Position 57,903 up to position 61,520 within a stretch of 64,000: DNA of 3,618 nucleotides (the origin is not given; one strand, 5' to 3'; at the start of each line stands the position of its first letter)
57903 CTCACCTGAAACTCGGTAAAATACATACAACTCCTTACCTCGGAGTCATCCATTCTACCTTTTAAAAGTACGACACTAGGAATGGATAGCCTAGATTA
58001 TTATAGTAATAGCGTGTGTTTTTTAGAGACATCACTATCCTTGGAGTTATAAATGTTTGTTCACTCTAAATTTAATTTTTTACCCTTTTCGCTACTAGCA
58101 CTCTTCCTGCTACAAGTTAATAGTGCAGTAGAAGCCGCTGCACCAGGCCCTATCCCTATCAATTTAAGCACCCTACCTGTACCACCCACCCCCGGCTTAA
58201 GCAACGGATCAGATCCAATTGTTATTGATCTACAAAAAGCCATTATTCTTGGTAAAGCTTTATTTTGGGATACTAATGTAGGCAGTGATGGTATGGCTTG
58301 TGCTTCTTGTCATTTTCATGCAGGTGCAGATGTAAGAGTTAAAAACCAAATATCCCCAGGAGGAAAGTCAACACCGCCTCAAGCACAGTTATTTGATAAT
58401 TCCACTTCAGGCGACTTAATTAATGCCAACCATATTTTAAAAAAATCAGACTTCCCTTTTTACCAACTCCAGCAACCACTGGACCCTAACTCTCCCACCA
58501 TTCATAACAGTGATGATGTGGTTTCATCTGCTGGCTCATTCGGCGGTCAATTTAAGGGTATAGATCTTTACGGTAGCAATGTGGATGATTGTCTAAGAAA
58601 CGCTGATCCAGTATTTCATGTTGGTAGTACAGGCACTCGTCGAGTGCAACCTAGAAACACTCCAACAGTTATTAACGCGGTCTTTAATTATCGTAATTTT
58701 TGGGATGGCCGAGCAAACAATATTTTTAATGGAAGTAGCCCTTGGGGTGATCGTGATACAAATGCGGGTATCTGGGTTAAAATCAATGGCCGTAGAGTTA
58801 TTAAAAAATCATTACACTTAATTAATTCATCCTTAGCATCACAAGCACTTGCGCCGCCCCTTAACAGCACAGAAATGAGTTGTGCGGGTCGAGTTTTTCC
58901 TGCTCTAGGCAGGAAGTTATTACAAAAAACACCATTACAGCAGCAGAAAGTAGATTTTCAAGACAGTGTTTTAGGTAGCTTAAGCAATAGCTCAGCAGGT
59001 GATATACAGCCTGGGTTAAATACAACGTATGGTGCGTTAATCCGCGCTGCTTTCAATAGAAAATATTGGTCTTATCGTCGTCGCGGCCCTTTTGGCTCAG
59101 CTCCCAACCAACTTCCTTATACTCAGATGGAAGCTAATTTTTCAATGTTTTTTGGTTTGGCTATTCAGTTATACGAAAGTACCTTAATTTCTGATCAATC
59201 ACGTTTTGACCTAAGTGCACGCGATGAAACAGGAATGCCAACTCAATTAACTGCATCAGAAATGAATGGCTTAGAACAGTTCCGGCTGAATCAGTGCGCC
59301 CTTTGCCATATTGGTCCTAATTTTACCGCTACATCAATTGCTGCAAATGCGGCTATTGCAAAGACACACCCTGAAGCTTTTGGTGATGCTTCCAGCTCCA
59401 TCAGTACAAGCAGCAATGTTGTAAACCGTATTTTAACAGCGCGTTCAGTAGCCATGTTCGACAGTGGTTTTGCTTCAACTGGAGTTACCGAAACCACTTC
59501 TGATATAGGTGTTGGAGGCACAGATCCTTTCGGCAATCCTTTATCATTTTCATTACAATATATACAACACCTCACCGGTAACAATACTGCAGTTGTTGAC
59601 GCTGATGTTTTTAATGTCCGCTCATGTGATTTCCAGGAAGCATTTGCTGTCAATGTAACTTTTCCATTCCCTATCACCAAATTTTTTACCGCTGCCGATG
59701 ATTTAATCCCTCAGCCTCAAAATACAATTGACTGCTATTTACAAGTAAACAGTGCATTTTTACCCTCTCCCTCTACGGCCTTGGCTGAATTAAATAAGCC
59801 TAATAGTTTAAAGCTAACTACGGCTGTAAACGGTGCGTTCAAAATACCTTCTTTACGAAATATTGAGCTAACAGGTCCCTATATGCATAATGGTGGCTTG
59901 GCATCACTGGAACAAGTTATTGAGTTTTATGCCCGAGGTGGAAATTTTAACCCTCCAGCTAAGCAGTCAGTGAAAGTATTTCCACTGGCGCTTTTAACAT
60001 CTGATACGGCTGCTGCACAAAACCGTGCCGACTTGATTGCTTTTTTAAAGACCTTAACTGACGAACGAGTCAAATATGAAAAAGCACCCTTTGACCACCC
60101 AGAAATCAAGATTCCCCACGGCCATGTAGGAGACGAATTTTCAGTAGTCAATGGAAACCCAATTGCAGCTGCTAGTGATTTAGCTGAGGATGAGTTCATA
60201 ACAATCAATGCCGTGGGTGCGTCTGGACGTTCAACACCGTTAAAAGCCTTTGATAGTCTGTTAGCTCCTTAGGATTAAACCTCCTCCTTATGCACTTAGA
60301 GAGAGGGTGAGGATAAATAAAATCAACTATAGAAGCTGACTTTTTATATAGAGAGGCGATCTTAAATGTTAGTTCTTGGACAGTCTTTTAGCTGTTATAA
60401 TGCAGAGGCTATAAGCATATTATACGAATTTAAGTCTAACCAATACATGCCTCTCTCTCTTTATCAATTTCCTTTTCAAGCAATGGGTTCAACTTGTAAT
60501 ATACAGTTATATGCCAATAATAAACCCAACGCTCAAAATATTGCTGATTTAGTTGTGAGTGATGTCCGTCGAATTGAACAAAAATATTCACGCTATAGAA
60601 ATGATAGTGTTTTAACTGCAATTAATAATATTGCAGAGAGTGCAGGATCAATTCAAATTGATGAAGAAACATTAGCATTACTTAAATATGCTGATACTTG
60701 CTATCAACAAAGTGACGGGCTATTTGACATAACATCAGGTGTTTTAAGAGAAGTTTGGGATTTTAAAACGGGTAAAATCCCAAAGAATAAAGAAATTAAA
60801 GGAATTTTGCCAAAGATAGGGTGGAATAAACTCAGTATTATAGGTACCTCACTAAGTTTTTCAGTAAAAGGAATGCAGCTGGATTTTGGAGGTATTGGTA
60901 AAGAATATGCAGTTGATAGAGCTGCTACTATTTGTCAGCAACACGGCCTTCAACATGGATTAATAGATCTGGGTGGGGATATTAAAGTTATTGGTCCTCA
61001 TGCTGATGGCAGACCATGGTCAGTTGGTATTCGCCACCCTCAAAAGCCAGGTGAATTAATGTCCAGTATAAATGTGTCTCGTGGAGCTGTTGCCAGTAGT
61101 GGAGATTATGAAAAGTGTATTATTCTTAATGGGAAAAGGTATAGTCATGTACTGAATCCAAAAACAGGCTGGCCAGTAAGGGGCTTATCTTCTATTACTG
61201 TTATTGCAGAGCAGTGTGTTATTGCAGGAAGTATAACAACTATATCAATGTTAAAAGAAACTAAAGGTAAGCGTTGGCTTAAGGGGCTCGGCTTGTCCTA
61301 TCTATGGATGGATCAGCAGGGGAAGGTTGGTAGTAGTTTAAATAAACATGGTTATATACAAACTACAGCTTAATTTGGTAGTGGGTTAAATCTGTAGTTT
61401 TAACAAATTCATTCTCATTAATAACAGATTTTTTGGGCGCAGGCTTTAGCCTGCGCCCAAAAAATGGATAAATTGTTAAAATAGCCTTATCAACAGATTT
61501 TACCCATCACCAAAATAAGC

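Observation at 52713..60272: Two long-form di-heme CCP/MauG paralogues under purifying selection, each next to a ~270-aa secreted PEP-CTERM protein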

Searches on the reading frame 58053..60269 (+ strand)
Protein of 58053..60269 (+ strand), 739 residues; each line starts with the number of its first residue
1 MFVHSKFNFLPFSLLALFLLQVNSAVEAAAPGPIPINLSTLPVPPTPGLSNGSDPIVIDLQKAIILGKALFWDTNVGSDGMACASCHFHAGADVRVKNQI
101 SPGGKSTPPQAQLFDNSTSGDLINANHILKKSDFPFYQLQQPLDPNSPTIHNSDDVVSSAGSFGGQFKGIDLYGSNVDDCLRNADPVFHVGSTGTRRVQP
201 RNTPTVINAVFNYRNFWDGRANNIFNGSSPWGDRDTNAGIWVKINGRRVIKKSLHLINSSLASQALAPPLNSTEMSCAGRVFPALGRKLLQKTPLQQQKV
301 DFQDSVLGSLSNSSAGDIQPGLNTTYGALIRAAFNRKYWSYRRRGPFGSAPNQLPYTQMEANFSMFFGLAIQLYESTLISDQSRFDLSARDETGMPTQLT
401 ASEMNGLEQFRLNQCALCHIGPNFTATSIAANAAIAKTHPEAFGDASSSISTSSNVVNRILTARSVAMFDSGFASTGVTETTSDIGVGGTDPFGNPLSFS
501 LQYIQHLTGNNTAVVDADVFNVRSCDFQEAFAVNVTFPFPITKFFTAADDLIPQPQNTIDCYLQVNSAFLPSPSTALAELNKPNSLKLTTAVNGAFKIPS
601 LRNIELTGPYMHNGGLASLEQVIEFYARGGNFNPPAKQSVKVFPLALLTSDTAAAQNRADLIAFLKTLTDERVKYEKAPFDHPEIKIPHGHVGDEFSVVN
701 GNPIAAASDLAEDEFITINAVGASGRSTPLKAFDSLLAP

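Call 4: search_protein_families(library=pfam, proteins=[window:58053-60269:+], max_evalue=0.01)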
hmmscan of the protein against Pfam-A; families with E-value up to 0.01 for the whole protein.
window:58053-60269:+ (739 aa): 3 families
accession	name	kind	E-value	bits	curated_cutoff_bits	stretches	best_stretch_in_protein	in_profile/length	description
PF03150.19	CCP_MauG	-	3.1e-19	70.5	25.6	2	192-392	41-147/149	Di-haem cytochrome c peroxidase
PF00034.26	Cytochrom_C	-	0.0035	19.1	21.3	0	67-108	4-27/90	Cytochrome c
PF21419.2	RoxA-like_Cyt-c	-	0.0092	16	26.7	0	599-628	5-34/39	RoxA-like, cytochrome c-like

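Call 5: search_protein_families(library=ncbifam, proteins=[window:58053-60269:+], max_evalue=0.01)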
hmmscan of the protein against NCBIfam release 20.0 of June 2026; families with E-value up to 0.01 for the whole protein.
window:58053-60269:+ (739 aa): 4 families
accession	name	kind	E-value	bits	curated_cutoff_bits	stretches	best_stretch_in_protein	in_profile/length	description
TIGR04039.1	MXAN_0977_Heme2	hypoth_equivalog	4e-30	105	362.85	2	591-673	240-326/336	MbnH family di-heme enzyme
TIGR03791.1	TTQ_mauG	equivalog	4e-22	78.8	443.85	1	590-675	208-285/291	tryptophan tryptophylquinone biosynthesis enzyme MauG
TIGR03981.2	SAM_quin_mod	hypoth_equivalog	2.7e-07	29.8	340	1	595-627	327-359/411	His-Xaa-Ser system-associated MauG-like protein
TIGR04484.1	thiosulf_SoxA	equivalog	0.0081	15.5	110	0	61-98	105-142/212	sulfur oxidation c-type cytochrome SoxA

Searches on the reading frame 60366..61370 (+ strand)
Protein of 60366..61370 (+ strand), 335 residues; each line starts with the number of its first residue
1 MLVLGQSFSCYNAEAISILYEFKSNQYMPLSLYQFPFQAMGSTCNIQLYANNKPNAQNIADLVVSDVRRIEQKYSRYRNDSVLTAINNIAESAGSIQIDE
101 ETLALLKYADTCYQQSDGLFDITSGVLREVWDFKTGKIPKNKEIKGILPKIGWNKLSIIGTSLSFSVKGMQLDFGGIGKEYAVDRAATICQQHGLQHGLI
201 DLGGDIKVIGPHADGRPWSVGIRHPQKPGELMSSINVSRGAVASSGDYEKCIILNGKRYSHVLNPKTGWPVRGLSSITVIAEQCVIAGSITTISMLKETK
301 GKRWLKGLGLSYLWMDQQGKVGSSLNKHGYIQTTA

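Call 4: search_protein_families(library=pfam, proteins=[window:60366-61370:+], max_evalue=0.01)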
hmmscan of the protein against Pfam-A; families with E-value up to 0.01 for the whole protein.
window:60366-61370:+ (335 aa): 1 family
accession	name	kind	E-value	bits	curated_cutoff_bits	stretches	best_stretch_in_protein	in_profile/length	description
PF02424.20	ApbE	-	5.8e-76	256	25.6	1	40-307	1-257/266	ApbE family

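Call 5: search_protein_families(library=ncbifam, proteins=[window:60366-61370:+], max_evalue=0.01)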
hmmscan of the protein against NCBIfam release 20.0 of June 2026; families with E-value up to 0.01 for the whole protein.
window:60366-61370:+ (335 aa): 1 family
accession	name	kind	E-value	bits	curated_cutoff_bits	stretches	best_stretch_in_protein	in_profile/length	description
NF007774.0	PRK10461.1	equivalog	3.3e-33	115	498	1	38-302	40-314/351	FAD:protein FMN transferase ApbE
